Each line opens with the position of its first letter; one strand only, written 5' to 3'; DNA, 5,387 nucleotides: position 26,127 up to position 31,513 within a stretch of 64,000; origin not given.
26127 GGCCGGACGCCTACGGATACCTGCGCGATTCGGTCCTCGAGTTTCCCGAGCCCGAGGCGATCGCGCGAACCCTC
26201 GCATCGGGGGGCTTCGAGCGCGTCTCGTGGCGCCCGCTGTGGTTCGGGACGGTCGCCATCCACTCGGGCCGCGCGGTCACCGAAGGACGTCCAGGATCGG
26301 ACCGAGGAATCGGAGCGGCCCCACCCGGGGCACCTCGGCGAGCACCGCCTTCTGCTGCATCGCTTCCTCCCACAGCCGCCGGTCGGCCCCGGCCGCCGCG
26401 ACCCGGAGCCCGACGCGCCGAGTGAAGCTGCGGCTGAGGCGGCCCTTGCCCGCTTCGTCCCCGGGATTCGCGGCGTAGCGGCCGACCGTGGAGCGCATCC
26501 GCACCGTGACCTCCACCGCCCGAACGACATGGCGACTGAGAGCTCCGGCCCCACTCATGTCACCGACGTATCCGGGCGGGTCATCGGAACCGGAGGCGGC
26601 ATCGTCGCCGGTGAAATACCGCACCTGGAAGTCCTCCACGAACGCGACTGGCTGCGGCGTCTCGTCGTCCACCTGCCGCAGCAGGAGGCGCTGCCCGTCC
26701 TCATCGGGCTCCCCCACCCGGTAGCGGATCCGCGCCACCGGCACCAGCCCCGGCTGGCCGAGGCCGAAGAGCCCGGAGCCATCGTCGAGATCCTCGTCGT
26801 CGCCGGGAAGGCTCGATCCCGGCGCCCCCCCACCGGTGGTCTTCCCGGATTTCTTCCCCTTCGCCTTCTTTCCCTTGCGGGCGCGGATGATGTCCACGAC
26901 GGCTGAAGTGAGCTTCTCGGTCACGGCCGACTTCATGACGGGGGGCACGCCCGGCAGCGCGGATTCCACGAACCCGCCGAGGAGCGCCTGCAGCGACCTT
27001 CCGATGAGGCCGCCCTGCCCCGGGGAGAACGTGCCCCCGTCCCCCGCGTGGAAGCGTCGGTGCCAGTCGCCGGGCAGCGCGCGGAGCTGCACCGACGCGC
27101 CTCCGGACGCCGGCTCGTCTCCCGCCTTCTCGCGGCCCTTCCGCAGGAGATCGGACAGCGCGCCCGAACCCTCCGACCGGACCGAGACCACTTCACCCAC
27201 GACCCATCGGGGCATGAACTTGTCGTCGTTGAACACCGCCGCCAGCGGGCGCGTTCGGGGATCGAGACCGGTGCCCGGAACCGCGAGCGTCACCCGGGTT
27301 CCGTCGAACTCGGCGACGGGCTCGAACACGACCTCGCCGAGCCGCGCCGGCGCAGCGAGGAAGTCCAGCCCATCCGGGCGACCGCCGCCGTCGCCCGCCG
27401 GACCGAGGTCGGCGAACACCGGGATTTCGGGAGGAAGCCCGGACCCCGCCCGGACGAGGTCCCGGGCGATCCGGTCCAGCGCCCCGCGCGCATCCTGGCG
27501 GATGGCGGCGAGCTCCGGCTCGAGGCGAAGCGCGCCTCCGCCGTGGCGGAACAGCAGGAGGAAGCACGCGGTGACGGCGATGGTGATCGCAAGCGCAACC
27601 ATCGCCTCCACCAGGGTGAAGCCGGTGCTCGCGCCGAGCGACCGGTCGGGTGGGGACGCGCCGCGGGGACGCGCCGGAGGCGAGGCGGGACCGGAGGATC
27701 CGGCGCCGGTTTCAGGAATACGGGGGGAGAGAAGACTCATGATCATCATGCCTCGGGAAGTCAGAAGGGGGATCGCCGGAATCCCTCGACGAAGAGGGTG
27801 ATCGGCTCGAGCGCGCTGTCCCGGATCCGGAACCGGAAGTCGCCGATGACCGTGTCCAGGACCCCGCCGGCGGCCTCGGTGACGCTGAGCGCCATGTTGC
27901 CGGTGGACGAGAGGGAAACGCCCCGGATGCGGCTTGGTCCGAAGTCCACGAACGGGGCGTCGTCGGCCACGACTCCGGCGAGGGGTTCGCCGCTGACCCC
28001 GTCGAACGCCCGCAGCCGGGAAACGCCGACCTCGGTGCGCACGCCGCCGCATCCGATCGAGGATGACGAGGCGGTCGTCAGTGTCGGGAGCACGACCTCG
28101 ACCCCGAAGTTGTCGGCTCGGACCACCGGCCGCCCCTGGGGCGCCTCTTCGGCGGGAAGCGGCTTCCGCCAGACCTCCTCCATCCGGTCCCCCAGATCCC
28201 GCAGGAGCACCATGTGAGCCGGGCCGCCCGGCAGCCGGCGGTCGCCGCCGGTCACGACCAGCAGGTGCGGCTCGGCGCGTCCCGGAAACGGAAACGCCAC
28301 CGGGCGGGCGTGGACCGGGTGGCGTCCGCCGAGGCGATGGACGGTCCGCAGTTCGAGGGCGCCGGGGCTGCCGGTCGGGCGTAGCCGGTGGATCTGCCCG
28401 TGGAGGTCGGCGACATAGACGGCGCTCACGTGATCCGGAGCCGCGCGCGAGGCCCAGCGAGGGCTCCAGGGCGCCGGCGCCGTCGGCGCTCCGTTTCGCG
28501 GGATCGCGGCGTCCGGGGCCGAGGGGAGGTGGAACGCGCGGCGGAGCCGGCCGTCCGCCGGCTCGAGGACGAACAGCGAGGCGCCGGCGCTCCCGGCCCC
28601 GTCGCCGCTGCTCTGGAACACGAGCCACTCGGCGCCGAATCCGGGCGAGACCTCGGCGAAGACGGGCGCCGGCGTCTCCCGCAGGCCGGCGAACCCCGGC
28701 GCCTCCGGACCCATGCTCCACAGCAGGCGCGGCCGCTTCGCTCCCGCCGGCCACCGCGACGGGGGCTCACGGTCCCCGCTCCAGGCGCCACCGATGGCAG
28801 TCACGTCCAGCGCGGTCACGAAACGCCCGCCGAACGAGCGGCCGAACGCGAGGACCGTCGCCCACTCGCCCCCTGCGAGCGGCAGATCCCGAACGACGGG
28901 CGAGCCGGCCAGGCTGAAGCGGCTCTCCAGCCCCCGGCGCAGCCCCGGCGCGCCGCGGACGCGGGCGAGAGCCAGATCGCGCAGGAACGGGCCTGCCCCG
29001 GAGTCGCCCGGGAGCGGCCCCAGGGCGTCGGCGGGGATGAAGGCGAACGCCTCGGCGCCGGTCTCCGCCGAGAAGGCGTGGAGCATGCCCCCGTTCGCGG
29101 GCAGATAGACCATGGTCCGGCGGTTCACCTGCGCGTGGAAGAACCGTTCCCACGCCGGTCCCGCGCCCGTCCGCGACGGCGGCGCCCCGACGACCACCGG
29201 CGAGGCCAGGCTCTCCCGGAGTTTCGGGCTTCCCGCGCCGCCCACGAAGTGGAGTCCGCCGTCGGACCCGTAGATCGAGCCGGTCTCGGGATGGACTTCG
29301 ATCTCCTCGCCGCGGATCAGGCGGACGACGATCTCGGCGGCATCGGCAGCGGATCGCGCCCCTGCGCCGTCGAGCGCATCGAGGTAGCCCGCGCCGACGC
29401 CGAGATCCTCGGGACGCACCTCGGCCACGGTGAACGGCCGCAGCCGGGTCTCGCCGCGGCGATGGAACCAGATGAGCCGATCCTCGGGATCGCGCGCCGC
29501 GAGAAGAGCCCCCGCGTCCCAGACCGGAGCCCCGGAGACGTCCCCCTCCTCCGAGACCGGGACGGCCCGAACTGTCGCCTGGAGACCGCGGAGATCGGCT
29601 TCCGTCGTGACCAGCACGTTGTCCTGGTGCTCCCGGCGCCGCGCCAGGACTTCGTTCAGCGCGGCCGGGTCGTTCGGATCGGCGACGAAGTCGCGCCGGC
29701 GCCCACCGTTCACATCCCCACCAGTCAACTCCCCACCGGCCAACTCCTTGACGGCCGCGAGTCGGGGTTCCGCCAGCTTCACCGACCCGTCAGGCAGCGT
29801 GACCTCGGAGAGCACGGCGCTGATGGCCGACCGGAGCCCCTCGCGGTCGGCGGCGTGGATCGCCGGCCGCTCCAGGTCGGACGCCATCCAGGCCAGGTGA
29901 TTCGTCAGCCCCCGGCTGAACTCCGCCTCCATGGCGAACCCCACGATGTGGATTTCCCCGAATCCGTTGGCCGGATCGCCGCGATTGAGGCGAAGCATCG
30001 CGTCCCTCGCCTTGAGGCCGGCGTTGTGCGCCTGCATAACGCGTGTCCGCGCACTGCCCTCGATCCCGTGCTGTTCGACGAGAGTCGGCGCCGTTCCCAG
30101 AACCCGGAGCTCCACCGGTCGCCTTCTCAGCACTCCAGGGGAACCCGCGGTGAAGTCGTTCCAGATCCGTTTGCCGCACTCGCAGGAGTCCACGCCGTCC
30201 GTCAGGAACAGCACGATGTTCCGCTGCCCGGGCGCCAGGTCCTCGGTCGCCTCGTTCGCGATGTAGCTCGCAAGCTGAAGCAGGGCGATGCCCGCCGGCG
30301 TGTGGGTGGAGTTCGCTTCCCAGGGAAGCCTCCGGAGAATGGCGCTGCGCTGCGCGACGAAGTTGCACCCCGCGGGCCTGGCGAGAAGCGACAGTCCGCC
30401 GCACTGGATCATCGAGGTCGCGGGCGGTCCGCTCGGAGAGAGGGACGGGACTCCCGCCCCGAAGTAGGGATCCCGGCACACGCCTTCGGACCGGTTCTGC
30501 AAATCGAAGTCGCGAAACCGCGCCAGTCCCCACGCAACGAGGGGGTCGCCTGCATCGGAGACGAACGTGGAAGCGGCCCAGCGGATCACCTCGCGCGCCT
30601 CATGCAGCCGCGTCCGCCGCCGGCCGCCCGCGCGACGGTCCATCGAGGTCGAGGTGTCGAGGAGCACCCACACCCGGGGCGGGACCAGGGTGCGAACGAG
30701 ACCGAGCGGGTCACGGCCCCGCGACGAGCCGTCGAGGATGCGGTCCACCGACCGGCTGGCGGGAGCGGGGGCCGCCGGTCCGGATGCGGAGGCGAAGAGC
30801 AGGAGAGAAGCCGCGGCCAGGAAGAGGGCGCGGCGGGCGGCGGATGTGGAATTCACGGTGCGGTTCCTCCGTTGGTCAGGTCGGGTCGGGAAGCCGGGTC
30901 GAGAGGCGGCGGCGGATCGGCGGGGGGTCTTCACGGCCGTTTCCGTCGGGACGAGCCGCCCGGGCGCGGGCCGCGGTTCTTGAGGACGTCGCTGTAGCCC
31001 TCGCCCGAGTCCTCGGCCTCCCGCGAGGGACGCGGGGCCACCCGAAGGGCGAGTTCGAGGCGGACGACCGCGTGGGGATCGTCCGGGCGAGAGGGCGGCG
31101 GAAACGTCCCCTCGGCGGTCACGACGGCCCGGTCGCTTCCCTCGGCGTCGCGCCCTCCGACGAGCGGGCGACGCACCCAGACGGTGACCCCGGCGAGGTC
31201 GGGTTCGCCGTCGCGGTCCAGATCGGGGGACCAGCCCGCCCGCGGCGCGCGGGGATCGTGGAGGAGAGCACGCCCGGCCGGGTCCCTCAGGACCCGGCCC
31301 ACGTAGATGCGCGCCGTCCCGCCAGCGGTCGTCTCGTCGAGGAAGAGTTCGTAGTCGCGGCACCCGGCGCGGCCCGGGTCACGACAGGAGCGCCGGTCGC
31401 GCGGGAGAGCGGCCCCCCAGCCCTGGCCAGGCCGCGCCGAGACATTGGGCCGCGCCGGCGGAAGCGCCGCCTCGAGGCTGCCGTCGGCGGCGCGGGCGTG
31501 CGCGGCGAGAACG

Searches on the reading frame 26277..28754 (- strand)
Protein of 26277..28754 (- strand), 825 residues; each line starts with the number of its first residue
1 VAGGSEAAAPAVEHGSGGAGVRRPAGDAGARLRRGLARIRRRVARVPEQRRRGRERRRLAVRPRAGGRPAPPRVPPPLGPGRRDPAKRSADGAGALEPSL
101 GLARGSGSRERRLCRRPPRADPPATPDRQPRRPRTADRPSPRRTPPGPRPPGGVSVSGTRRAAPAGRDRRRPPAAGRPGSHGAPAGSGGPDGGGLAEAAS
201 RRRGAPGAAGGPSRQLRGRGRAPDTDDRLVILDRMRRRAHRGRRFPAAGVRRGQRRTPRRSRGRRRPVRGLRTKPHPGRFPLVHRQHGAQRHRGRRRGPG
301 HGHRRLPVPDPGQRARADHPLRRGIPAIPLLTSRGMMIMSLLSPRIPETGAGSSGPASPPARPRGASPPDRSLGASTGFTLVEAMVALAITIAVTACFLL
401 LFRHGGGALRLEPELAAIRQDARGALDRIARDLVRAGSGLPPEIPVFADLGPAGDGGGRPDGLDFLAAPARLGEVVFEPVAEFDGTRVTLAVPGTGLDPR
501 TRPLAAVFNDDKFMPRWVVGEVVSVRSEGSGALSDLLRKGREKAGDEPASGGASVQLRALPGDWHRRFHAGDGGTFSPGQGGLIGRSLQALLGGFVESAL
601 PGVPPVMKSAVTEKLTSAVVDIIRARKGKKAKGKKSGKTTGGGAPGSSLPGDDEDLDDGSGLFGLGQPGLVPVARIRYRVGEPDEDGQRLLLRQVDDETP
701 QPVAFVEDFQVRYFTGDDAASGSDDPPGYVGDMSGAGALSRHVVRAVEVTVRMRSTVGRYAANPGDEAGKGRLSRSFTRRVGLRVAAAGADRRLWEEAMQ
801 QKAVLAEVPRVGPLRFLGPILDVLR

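Call 12: search_protein_families(library=pfam, proteins=[window:26277-28754:-], max_evalue=0.01)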
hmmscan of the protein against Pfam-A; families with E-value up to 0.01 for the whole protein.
window:26277-28754:- (825 aa): 1 family
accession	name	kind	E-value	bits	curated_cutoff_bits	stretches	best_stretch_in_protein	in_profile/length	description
PF07963.17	N_methyl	-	0.0011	18.8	21.2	1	377-391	5-19/27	Prokaryotic N-terminal methylation motif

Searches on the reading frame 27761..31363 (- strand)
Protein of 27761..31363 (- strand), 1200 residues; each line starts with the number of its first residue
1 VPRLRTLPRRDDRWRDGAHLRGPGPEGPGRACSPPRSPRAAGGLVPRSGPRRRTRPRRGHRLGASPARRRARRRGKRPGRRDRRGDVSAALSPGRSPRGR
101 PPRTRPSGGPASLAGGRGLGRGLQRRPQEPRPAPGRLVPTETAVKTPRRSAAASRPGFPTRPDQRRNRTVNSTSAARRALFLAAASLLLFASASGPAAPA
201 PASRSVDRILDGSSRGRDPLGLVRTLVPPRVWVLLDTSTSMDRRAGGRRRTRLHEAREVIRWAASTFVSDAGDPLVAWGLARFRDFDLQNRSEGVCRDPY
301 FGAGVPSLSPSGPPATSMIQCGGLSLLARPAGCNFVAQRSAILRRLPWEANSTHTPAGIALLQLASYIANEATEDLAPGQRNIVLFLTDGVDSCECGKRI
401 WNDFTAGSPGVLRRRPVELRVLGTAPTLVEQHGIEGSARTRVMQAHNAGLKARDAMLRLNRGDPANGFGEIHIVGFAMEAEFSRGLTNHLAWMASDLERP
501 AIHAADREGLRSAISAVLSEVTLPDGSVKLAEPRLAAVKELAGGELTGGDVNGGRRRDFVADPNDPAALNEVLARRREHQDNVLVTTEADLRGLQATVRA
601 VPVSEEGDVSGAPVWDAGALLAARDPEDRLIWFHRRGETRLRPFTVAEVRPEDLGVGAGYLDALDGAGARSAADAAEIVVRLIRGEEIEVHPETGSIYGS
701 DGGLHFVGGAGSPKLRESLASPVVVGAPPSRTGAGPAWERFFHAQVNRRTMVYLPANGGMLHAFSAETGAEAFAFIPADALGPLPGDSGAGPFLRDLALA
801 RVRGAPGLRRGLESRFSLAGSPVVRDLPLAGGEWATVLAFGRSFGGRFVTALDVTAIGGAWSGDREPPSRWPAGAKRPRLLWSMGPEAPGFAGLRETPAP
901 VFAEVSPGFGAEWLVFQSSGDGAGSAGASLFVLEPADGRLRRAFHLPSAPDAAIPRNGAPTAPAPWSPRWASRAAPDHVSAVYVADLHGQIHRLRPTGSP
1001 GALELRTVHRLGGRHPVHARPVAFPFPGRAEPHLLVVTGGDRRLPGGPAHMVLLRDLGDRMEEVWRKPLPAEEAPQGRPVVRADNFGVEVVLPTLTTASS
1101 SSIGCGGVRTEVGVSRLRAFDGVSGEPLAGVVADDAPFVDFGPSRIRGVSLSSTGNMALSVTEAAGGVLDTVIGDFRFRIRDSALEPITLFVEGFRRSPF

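Call 11: search_protein_families(library=pfam, proteins=[window:27761-31363:-], max_evalue=0.01)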
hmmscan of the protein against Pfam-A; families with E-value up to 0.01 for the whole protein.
window:27761-31363:- (1200 aa): 1 family
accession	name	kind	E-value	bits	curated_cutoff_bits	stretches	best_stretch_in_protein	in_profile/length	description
PF05567.17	T4P_PilY1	-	3.5e-09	36.5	28.1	1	738-861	31-155/411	PilY1 beta-propeller domain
